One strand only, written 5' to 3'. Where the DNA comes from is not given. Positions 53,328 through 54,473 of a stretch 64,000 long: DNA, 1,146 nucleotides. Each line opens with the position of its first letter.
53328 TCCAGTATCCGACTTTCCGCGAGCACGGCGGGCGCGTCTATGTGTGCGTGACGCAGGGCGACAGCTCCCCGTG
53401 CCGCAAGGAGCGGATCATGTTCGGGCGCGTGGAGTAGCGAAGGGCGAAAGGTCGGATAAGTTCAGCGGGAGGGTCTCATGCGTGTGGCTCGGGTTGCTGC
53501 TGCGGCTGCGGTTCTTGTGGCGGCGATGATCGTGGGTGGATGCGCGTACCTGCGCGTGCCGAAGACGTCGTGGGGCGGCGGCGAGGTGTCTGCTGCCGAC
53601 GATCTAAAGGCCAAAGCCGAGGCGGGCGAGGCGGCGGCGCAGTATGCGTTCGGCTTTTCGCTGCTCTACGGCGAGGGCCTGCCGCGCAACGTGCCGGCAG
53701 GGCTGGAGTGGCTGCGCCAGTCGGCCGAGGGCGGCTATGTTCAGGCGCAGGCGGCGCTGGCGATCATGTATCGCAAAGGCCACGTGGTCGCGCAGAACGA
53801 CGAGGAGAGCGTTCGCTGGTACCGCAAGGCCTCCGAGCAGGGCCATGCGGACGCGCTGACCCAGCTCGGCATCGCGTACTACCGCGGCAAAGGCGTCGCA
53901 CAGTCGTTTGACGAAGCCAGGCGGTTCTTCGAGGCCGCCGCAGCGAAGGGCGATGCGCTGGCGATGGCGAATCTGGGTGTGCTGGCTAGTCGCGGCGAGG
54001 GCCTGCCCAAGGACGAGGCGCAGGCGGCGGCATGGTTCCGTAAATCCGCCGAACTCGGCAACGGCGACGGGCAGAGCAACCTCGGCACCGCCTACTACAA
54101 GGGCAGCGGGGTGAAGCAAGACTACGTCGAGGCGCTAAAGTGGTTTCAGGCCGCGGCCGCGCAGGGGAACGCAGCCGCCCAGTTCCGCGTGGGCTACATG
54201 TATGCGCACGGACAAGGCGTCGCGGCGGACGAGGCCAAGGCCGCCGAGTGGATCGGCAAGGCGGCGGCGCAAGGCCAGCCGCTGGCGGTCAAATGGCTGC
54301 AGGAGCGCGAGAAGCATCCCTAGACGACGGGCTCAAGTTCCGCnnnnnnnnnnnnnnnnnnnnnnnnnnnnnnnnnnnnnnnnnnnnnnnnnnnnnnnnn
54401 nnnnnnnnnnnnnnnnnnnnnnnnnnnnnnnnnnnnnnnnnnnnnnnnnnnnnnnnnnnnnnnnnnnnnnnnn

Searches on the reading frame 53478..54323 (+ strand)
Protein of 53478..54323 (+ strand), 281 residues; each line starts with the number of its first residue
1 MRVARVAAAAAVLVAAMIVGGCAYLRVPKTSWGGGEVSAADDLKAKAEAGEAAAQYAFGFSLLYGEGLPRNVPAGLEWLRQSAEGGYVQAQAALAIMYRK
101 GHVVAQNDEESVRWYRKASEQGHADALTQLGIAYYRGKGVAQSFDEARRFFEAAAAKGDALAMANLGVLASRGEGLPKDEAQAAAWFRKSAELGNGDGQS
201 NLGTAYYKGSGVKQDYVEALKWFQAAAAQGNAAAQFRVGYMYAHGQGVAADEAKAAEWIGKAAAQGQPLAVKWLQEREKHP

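Call 26: search_protein_families(library=pfam, proteins=[window:53478-54323:+], max_evalue=0.0001)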
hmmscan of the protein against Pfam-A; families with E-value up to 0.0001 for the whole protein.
window:53478-54323:+ (281 aa): 1 family
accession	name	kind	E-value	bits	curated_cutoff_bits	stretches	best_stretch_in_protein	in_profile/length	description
PF08238.18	Sel1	-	1.7e-49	164.9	30.7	6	197-231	2-36/36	Sel1 repeat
